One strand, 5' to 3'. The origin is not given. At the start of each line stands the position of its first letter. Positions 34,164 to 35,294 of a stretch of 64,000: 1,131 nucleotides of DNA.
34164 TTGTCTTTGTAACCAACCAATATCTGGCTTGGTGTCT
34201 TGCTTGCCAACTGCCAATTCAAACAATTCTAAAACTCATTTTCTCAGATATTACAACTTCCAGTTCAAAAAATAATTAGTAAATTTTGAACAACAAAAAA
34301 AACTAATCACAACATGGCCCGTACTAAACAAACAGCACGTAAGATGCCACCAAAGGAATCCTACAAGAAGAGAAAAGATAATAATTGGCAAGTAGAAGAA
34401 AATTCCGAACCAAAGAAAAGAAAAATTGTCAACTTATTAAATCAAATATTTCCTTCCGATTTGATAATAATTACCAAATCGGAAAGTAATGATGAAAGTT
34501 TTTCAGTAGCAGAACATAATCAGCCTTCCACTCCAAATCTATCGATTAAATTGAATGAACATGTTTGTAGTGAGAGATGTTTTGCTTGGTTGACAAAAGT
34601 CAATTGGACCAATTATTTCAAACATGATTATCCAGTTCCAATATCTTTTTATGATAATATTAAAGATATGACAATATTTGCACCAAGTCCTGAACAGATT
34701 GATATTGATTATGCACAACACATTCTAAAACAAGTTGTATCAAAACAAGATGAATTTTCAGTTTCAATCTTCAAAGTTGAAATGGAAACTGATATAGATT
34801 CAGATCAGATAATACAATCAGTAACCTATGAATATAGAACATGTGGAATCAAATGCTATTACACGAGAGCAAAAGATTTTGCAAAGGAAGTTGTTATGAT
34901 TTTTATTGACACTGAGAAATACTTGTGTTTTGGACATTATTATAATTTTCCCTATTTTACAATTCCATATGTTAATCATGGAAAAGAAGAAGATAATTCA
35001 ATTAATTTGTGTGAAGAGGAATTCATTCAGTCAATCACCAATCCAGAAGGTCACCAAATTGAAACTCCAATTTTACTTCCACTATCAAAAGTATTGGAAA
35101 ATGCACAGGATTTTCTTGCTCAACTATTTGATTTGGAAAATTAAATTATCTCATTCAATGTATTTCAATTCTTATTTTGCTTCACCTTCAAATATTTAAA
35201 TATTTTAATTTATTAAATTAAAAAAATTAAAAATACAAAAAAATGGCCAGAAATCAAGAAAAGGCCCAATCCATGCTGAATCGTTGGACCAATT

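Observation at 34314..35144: Non-histone protein that begins with an exact copy of the histone H3 tail (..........)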

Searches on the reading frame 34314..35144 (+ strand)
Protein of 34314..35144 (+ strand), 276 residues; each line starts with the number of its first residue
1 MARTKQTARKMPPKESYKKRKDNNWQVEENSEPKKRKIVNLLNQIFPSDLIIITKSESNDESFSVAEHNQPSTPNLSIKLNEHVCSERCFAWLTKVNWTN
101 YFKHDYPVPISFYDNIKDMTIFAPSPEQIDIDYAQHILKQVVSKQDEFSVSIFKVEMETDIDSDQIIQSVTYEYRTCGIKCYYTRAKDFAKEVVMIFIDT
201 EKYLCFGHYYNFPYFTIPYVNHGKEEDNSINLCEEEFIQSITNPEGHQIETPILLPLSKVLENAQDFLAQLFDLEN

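Call 3: search_protein_families(library=pfam, proteins=[window:34314-35144:+], max_evalue=1)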
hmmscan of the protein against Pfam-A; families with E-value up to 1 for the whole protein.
window:34314-35144:+ (276 aa): 0 families

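Call 4: search_solved_structures(query=window:34314-35141:+, max_evalue=10, show_alignments=3)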
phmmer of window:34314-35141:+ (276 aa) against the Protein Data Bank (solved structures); distinct sequences matched with E-value up to 10: 1.
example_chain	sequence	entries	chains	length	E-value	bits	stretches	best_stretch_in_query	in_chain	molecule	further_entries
8hhj_A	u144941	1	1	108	0.31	13.7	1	160-231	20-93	MafB2 immunity protein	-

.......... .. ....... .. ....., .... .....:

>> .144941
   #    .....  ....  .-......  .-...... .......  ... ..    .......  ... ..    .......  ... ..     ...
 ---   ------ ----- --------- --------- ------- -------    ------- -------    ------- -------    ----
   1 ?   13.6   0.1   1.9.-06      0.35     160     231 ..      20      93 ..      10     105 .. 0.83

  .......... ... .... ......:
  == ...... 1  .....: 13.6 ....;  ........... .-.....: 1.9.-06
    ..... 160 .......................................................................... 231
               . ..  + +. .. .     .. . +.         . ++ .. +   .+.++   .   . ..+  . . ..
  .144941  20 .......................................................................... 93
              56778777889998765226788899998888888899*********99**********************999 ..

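Call 5: find_homologous_proteins(query=window:34314-35141:+, max_evalue=0.01)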
Query window:34314-35141:+ (276 aa): 1 proteins with E <= 0.01 among 163 candidates.
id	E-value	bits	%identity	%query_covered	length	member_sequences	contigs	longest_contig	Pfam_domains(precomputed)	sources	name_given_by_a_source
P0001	2.1e-184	629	100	100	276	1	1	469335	-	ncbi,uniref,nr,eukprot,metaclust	ncbi:predicted protein [Naegleria gruberi]|uniref:Predicted protein n=1 Tax=Naegleria gruberi TaxID=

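Call 9: find_encoding_contigs(protein=P0001, flank=10000, max_places=6)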
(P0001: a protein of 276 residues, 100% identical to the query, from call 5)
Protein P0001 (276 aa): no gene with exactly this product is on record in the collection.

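Call 18: search_protein_representatives(protein=window:34314-35141:+)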
Query: 276 residues. Proteins with E-value up to 0.001 (for the whole library): 6; up to 1e-10: 2; up to 1e-30: 1. The best 6 are listed.
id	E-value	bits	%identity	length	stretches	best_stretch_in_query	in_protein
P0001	6.6e-185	629.1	100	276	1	1-276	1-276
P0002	1.9e-19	86.6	30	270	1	1-273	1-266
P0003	7.1e-08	48.7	28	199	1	82-271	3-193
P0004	2.1e-07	47.2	29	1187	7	178-214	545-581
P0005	3.0e-07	46.6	28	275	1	11-244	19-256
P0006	2.0e-05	40.6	27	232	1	48-226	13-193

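Call 19: predict_structure(protein=window:34314-35141:+)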
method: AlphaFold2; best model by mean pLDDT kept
length: 276 residues; sequences in the alignment: 1
mean_pLDDT: 36.9   pTM: 0.28
mean pLDDT of the five models: 36.9, 28.5, 27.3, 26.8, 25.8
residues with pLDDT >= 90: 0; 70-90: 0; 50-70: 10; < 50: 266
segments of 3 or more residues with pLDDT < 50: 1-12, 14-131, 140-144, 150-276
pLDDT, mean of each block of 10 residues (from residue 1): 39 38 35 31 27 29 25 34 36 37 39 44 44 51 49 37 31 34 38 40 39 32 32 38 39 38 40 40
secondary structure, 60 per line:
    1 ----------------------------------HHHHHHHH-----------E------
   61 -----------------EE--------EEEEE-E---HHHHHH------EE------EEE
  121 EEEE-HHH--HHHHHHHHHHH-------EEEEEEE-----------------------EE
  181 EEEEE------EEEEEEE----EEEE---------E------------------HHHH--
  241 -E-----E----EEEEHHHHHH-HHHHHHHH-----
elements in order: H35-42 E88-92 H98-103 E118-124 H131-141 E149-155 E179-185 E192-198 E203-206 H235-238 E253-256 H257-262 H264-271

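Call 22: list_cluster_members(proteins=[P0002, P0003, P0005, P0006, P0004])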
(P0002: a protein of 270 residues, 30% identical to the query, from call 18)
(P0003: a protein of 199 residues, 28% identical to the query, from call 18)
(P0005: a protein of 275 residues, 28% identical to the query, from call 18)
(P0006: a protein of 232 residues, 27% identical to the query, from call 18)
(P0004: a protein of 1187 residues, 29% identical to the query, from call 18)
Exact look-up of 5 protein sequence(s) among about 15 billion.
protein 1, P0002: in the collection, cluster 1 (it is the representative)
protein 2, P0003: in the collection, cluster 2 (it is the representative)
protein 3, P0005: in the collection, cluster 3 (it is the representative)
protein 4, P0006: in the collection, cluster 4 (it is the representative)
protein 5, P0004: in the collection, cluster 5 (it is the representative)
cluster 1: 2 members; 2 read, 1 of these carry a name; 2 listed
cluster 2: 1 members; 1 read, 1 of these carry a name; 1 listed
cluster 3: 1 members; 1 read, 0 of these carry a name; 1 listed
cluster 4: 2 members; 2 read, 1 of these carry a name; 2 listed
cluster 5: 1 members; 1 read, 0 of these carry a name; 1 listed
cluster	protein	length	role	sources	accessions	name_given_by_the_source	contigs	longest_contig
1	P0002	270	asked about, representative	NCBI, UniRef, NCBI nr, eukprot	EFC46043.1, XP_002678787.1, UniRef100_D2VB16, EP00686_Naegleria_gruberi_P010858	hypothetical protein NAEGRDRAFT_79264 [Naegleria gruberi] | Uncharacterized protein n=1 Tax=Naegleria gruberi TaxID=5762 RepID=D2VB16_NAEGR | uncharacterized protein NAEGRDRAFT_79264 [Naegleria gruberi]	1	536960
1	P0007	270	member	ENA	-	-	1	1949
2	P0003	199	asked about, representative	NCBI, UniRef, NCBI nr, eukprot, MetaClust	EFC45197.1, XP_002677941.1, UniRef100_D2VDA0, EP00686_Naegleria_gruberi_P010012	predicted protein [Naegleria gruberi] | Predicted protein n=1 Tax=Naegleria gruberi TaxID=5762 RepID=D2VDA0_NAEGR | uncharacterized protein NAEGRDRAFT_66769 [Naegleria gruberi]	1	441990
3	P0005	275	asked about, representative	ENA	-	-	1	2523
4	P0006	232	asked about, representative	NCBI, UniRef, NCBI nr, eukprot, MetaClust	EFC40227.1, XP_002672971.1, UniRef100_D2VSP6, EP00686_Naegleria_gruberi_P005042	predicted protein [Naegleria gruberi] | Predicted protein n=1 Tax=Naegleria gruberi TaxID=5762 RepID=D2VSP6_NAEGR | uncharacterized protein NAEGRDRAFT_72015 [Naegleria gruberi]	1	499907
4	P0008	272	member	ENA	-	-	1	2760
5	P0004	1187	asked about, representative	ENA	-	-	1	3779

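Call 26: find_homologous_proteins(query=A2, max_evalue=0.01)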
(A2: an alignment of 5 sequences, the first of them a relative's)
Query A2 (5 sequences) (276 aa, profile of the alignment): 2 proteins with E <= 0.01 among 1805 candidates.
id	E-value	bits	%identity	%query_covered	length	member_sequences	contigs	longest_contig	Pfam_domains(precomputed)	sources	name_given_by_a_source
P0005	2.5e-100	353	25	85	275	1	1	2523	-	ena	-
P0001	4.1e-93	329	100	100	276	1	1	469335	-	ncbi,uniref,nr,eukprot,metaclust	ncbi:predicted protein [Naegleria gruberi]|uniref:Predicted protein n=1 Tax=Naegleria gruberi TaxID=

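Call 27: find_encoding_contigs(protein=P0005, flank=10000)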
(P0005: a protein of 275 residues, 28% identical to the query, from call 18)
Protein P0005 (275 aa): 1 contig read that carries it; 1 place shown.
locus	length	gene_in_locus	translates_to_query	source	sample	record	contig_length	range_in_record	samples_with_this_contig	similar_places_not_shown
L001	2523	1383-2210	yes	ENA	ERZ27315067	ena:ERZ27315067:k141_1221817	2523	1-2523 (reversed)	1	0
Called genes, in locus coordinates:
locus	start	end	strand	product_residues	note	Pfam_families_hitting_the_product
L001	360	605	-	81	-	-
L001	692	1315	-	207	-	PF02338:OTU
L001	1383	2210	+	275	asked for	-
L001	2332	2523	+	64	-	?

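Call 28: find_encoding_contigs(protein=P0008, flank=10000)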
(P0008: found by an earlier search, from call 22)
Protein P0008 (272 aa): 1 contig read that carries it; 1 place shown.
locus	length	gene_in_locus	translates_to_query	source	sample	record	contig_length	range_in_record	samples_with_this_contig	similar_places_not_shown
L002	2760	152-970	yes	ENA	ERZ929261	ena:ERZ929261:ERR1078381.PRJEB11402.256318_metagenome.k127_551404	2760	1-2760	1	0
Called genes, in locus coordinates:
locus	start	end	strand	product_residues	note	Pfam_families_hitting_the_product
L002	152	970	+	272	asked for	-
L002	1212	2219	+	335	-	PF13475:DUF4116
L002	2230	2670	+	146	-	PF13475:DUF4116 (faint)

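Call 31: find_encoding_contigs(protein=P0007, flank=10000)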
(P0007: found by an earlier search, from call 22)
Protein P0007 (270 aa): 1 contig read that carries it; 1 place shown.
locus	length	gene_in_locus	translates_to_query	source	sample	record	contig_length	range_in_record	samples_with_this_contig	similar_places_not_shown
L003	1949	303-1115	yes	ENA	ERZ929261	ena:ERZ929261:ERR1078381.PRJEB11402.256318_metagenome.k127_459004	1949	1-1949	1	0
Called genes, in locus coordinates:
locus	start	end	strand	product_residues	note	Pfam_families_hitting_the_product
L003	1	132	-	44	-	?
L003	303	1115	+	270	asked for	-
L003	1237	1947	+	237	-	?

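Call 35: find_related_loci(query=A3, collection=metagenome_contigs, flank=3000)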
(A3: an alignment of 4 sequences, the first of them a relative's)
Query A3 (199 aa) in metagenome_contigs; peptide patterns used: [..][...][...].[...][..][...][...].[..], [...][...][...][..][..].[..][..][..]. (x = any residue, [..] = any of these).
322 stretches matched a pattern, but none encodes a relative of the query by tblastn (E <= 1e-3).

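Call 36: find_related_loci(query=A3, collection=viral_contigs, flank=3000)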
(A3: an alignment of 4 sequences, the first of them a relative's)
Query A3 (199 aa) in viral_contigs; peptide patterns used: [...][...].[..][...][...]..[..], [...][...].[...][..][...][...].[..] (x = any residue, [..] = any of these).
121 stretches matched a pattern, but none encodes a relative of the query by tblastn (E <= 1e-3).

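Call 42: search_protein_families(library=pfam, alignment_id=A4, max_evalue=1)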
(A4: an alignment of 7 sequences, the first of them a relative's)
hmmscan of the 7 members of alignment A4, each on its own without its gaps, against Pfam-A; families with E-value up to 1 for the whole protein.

A. member 1, P0001 (276 aa): 0 families

B. families by the number of members that match (of 7 scanned): 1 family
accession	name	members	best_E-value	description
PF22017.1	HP1454-like_C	1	0.074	LPP20 lipofamily protein, C-terminal domain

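Call 43: search_solved_structures(query=A3, max_evalue=10, show_alignments=2)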
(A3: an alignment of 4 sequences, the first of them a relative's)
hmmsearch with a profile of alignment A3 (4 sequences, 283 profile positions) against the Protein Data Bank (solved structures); distinct sequences matched with E-value up to 10: 2.
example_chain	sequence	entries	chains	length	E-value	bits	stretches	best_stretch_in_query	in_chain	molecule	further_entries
5v8f_D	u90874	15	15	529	0.32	13.5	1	91-180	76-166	Origin recognition complex subunit 4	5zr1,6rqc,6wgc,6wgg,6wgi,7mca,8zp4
7tjf_D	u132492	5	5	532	0.32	13.4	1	91-180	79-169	Origin recognition complex subunit 4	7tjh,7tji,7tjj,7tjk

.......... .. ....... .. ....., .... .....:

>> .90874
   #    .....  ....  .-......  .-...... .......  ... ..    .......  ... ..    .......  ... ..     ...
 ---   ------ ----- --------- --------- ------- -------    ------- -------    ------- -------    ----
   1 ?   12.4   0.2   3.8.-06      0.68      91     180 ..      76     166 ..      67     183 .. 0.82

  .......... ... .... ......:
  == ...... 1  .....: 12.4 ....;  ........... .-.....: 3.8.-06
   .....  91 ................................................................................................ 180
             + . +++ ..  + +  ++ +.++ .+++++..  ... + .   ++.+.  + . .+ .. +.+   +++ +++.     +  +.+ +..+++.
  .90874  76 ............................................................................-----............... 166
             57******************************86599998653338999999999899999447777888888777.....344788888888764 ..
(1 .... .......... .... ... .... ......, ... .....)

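Call 44: find_homologous_proteins(query=P0003, max_evalue=0.01)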
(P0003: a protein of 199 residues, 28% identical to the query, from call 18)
Query P0003 (199 aa): 1 proteins with E <= 0.01 among 48 candidates.
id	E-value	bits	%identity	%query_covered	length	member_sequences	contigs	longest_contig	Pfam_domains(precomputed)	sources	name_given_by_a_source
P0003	1.3e-130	451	100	100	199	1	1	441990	-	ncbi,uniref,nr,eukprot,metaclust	ncbi:predicted protein [Naegleria gruberi]|uniref:Predicted protein n=1 Tax=Naegleria gruberi TaxID=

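Call 45: predict_structure(alignment_id=A4)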
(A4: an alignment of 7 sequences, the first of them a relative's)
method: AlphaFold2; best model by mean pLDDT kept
length: 276 residues; sequences in the alignment: 7
mean_pLDDT: 51.4   pTM: 0.52
mean pLDDT of the five models: 51.4, 48.0, 39.3, 32.1, 31.6
residues with pLDDT >= 90: 0; 70-90: 75; 50-70: 66; < 50: 135
segments of 3 or more residues with pLDDT < 50: 1-89, 91-125, 218-223, 274-276
pLDDT, mean of each block of 10 residues (from residue 1): 38 38 31 26 23 28 28 24 39 41 36 24 45 76 82 68 61 78 72 71 67 59 50 60 70 74 78 52
secondary structure, 60 per line:
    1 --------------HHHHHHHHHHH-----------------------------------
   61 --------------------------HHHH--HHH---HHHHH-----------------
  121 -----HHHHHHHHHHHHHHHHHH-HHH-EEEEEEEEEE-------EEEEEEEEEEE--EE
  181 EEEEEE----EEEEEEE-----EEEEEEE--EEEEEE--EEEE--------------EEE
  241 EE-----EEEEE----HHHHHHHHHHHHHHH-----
elements in order: H15-25 H87-90 H99-103 H126-143 E149-158 E166-176 E179-186 E191-197 E203-209 E212-217 E220-223 E238-242 E248-252 H257-271

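Call 46: find_encoding_contigs(protein=P0003, flank=5000)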
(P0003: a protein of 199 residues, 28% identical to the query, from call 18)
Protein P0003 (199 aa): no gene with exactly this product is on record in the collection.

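Call 51: fold_search(model_id=the predicted structure, library=pdb)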
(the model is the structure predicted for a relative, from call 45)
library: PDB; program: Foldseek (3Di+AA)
matches with E <= 10: 516; with E <= 0.001: 0
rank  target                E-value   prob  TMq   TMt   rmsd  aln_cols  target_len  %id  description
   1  7te3                  3.4e-02  0.33  0.16  0.25  18.3       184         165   15  Crystal Structure of a Double Loop Deletion Mutant in gC1qR/C1qBP/HABP-1 (released 2022-06-01)
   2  3rpx_C                4.8e-02  0.69  0.16  0.30   6.5        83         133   17  Crystal structure of complement component 1, q subcomponent binding protein, C1QBP (released 2011-05-11)
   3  6szw_B                6.0e-02  0.21  0.15  0.23  19.1       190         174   14  Asymmetric complex of Factor XII and kininogen with gC1qR/C1QBP/P32 is governed by allostery (released 2020-07-22)
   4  1p32_A                8.5e-02  0.25  0.17  0.24  19.6       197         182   15  CRYSTAL STRUCTURE OF HUMAN P32, A DOUGHNUT-SHAPED ACIDIC MITOCHONDRIAL MATRIX PROTEIN (released 1999-04-06)
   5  6szw_A                1.1e-01  0.16  0.15  0.22  18.8       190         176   15  Asymmetric complex of Factor XII and kininogen with gC1qR/C1QBP/P32 is governed by allostery (released 2020-07-22)
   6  1p32_C                1.5e-01  0.16  0.17  0.24  19.5       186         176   13  CRYSTAL STRUCTURE OF HUMAN P32, A DOUGHNUT-SHAPED ACIDIC MITOCHONDRIAL MATRIX PROTEIN (released 1999-04-06)
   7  3rpx_B                1.6e-01  0.21  0.15  0.26   7.4        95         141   15  Crystal structure of complement component 1, q subcomponent binding protein, C1QBP (released 2011-05-11)
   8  1p32_B                1.9e-01  0.11  0.14  0.21  19.2       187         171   12  CRYSTAL STRUCTURE OF HUMAN P32, A DOUGHNUT-SHAPED ACIDIC MITOCHONDRIAL MATRIX PROTEIN (released 1999-04-06)
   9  3e9m_B                2.0e-01  0.04  0.11  0.10  17.5       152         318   11  Crystal Structure of an oxidoreductase from Enterococcus faecalis (released 2008-10-14)
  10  3rpx_A                2.4e-01  0.28  0.16  0.27   7.2        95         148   17  Crystal structure of complement component 1, q subcomponent binding protein, C1QBP (released 2011-05-11)
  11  3uuw_B                2.6e-01  0.20  0.19  0.18  11.6       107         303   12  1.63 Angstrom Resolution Crystal Structure of Dehydrogenase (MviM) from Clostridium difficile. (released 2011-12-21)
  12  5kph_MODEL_1_A        2.7e-01  0.16  0.12  0.32  17.6       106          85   15  Solution NMR Structure of Denovo Beta Sheet Design Protein, Northeast Structural Genomics Consortium (NESG) Ta (released 2016-09-28)
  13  4p42_B                2.9e-01  0.02  0.09  0.07  17.5       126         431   10  Extended-Synaptotagmin 2, SMP - C2A - C2B Domains (released 2014-05-14)
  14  1tlt_A                3.1e-01  0.18  0.18  0.17  14.3       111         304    7  Crystal Structure of a Putative Oxidoreductase (VIRULENCE FACTOR mviM HOMOLOG) (released 2004-06-22)
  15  6f37_B                3.1e-01  0.10  0.10  0.22  18.5       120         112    7  Fusion protein of RSL and trimeric coiled coil (released 2018-12-12)
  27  7p2j_A                7.7e-01  0.05  0.10  0.21  18.3       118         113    8  Dimethylated fusion protein of RSL and trimeric coiled coil (4dzn) in complex with cucurbit[7]uril, H3 sheet assembly (released 2021-09-08)
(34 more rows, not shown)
